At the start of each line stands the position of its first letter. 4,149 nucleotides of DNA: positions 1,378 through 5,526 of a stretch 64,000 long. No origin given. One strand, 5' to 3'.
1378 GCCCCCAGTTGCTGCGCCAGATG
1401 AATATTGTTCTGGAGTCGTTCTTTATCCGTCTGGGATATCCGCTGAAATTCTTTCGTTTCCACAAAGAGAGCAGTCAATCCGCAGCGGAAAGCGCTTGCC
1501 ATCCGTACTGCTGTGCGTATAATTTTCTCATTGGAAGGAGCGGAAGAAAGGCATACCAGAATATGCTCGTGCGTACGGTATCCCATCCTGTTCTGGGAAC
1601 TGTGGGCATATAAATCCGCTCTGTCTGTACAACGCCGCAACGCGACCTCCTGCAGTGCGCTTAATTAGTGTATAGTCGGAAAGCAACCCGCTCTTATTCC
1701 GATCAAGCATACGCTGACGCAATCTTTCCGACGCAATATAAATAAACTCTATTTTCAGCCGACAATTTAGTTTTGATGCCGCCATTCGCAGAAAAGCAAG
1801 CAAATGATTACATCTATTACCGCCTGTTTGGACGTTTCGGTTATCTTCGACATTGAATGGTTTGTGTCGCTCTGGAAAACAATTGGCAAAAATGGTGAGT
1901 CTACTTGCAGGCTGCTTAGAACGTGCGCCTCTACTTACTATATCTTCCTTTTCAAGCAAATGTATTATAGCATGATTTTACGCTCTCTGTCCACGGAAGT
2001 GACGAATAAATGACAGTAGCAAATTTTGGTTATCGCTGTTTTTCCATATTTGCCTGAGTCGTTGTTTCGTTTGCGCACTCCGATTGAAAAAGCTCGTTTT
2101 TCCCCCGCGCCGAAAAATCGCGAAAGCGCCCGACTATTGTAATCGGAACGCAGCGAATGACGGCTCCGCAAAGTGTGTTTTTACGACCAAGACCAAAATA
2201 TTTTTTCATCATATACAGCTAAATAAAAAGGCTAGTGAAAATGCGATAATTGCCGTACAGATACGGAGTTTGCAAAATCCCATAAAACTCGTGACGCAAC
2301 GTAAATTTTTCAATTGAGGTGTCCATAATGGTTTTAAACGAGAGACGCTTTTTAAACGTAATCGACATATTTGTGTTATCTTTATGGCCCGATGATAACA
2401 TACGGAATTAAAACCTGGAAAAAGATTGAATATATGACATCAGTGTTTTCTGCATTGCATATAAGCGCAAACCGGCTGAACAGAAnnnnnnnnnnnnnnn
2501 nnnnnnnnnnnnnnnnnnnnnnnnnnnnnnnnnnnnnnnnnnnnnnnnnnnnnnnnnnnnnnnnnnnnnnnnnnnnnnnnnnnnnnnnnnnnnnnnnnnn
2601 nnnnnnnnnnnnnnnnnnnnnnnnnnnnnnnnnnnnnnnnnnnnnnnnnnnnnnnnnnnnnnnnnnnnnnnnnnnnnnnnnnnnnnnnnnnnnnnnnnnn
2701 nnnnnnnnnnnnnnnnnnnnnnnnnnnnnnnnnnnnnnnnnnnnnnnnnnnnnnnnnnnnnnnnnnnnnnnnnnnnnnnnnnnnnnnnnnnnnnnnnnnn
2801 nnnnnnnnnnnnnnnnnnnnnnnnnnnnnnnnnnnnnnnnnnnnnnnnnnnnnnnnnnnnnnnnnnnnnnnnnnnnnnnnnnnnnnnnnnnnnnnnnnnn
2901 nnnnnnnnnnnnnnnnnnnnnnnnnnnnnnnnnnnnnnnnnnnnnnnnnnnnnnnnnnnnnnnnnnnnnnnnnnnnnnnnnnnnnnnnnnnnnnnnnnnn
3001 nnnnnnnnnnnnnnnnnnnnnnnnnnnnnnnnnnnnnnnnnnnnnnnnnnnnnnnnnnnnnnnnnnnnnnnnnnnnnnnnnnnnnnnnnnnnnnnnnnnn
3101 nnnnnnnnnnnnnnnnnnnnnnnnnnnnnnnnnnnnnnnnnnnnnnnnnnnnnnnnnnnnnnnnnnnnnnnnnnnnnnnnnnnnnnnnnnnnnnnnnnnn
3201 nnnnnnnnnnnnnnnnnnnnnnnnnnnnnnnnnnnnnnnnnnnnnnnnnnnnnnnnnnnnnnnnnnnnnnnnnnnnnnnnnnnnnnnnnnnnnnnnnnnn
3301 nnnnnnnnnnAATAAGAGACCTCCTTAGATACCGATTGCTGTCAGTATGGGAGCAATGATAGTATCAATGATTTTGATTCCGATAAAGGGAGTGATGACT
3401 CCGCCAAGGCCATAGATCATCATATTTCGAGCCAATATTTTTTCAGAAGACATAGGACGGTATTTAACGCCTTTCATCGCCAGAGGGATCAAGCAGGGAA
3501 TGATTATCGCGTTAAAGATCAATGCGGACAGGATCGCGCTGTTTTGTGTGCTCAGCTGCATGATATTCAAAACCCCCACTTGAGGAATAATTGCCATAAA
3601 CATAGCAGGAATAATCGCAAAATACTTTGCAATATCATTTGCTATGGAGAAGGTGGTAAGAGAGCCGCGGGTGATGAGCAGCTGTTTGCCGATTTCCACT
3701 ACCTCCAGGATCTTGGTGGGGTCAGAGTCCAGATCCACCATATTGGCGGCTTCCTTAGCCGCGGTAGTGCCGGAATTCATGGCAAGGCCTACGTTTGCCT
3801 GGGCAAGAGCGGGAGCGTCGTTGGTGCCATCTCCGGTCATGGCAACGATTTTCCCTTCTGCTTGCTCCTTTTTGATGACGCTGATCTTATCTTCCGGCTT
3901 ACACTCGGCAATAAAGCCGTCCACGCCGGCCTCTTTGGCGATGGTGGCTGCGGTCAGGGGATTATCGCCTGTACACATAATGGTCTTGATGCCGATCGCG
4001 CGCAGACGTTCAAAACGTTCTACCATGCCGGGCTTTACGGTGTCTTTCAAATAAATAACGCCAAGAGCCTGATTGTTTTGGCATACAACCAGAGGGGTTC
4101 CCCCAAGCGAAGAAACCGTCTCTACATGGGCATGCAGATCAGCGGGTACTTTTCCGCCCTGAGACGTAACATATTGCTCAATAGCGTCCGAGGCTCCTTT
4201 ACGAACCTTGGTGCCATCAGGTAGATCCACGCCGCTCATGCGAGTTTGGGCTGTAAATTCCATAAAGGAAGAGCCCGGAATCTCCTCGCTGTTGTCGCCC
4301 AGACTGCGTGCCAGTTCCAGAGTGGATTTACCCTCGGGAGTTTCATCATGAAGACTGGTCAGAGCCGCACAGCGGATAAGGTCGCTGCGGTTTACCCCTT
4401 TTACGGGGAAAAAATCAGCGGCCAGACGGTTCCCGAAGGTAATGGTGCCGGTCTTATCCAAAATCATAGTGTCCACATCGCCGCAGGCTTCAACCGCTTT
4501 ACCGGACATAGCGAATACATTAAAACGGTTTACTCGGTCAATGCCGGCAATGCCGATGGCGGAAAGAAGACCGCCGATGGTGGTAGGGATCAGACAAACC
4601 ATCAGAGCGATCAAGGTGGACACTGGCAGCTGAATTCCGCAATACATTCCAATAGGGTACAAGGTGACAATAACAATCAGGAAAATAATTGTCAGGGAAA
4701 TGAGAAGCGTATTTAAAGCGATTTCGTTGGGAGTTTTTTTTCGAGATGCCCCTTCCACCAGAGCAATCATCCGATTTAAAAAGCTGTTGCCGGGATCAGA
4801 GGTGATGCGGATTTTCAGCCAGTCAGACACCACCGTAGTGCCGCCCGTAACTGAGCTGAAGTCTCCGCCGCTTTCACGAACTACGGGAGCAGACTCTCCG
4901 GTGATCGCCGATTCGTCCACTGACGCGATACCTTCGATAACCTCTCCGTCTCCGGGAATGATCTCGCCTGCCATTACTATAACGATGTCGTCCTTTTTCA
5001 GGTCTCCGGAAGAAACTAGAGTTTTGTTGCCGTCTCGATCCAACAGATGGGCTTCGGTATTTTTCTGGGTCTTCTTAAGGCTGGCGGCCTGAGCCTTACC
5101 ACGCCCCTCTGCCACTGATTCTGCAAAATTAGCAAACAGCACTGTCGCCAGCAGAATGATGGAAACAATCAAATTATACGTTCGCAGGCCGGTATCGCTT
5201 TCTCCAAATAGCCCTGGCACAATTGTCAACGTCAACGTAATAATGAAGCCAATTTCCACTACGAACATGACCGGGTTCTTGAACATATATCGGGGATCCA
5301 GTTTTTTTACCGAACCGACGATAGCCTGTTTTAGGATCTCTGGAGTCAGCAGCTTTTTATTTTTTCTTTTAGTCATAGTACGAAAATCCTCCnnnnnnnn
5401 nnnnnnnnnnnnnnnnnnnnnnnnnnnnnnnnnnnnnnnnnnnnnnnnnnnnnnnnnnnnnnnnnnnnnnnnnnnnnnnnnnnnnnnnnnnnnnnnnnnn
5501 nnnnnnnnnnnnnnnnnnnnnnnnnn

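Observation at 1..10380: kdp locus with atypical order and a duplicated, N-terminally decayed kdpD, inside a compositionally distinct block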

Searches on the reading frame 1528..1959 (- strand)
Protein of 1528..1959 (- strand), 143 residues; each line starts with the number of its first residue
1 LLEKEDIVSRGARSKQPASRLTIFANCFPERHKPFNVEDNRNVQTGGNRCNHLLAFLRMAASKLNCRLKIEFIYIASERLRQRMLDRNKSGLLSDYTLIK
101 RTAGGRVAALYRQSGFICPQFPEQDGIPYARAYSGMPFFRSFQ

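Call 4: search_protein_families(library=pfam, proteins=[window:1528-1959:-])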
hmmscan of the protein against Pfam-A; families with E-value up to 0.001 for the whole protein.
window:1528-1959:- (143 aa): 0 families

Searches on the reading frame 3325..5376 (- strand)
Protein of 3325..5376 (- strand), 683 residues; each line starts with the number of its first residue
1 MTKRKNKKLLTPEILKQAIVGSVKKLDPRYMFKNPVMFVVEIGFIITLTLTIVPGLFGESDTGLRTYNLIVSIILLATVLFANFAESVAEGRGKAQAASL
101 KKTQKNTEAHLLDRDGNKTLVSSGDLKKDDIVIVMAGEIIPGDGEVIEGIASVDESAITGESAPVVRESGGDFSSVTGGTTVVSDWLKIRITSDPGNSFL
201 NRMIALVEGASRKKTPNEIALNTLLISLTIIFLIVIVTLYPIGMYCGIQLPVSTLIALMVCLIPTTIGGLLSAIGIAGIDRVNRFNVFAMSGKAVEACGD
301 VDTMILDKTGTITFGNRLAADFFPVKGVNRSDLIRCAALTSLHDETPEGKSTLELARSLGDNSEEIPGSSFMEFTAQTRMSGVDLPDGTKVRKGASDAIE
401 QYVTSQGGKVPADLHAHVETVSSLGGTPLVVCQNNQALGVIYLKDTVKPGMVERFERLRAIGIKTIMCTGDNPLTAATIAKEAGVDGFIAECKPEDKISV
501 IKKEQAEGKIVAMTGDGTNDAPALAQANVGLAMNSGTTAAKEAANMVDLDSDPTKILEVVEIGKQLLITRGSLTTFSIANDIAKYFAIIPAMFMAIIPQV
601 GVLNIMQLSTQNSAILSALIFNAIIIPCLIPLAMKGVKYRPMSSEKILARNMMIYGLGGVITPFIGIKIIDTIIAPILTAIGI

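Call 4: search_protein_families(library=pfam, proteins=[window:3325-5376:-])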
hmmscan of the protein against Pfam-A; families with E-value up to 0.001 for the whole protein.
window:3325-5376:- (683 aa): 4 families
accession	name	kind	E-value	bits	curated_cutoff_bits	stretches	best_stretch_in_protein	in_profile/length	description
PF00122.25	E1-E2_ATPase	-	1.2e-33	116.6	28.1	1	106-283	4-179/181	E1-E2 ATPase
PF00702.32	Hydrolase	-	1.5e-28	101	26.4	1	301-528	1-191/191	haloacid dehalogenase-like hydrolase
PF08282.18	Hydrolase_3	-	1.8e-06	28.4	20.9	1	505-547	200-242/255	haloacid dehalogenase-like hydrolase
PF12710.13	HAD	-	0.0003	21.7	27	1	442-524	81-188/189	haloacid dehalogenase-like hydrolase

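Call 61: search_protein_families(library=ncbifam, proteins=[window:3325-5376:-], max_evalue=0.001)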
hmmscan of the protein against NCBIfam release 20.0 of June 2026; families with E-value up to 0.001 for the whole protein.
window:3325-5376:- (683 aa): 22 families
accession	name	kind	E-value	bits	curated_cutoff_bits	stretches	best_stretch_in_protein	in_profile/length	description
TIGR01497.1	kdpB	equivalog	0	1134.4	527.9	1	3-674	1-674/675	potassium-transporting ATPase subunit KdpB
NF010609.0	PRK14010.1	equivalog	6.2e-286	949.9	1323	1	6-675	4-670/673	K(+)-transporting ATPase subunit B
TIGR01525.1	ATPase-IB_hvy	subfamily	2e-90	304.3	346.25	1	67-610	22-550/560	heavy metal translocating P-type ATPase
TIGR01494.1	ATPase_P-type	subfamily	7.8e-77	258.7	62.3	2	371-602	258-474/478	HAD-IC family P-type ATPase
TIGR01512.1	ATPase-IB2_Cd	subfamily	8.1e-69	232.6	313.5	2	396-603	276-476/494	cadmium family heavy metal-translocating P-type ATPase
TIGR01511.1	ATPase-IB1_Cu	subfamily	3.7e-62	210.9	397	2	424-565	347-484/542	copper-translocating P-type ATPase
NF008262.1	PRK11033.1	equivalog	3.6e-61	207.5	1005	1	80-547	206-658/731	zinc/cadmium/mercury/lead-transporting ATPase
NF033775.1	P_type_ZntA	exception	6.2e-59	200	1240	1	79-547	210-659/732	Zn(II)/Cd(II)/Pb(II) translocating P-type ATPase ZntA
NF007952.0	PRK10671.1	equivalog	2.7e-56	191.2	1316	1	83-567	304-775/838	copper-exporting P-type ATPase CopA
TIGR01647.1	ATPase-IIIA_H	equivalog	3e-52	177.8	615.5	2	31-490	33-486/755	plasma-membrane proton-efflux P-type ATPase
TIGR01517.1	ATPase-IIB_Ca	equivalog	1.3e-34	119.5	507.05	2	437-608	535-724/882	calcium-translocating P-type ATPase, PMCA-type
TIGR01522.1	ATPase-IIA2_Ca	equivalog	1.2e-32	112.6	798.3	2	490-607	569-684/854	calcium-transporting P-type ATPase, PMR1-type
TIGR01657.1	P-ATPase-V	hypoth_equivalog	2e-30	105.1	618.25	4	490-618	784-905/1055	ATP13A2 family polyamine export P-type ATPase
TIGR01106.1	ATPase-IIC_X-K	subfamily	3.1e-28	98.2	946.1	3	490-601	665-777/997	Na,H/K antiporter P-type ATPase subunit alpha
TIGR01116.1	ATPase-IIA1_Ca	equivalog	1.2e-27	96.4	703.4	2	437-596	457-631/799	calcium-translocating P-type ATPase, SERCA-type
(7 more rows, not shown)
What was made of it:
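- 3325..5376 (-): kdpB (683 aa). It has DKTGT at residue 307 and TGES at 159-162, so the regulatory serine 162 is present. TIGR01497 scores 1134 bits (call 61).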
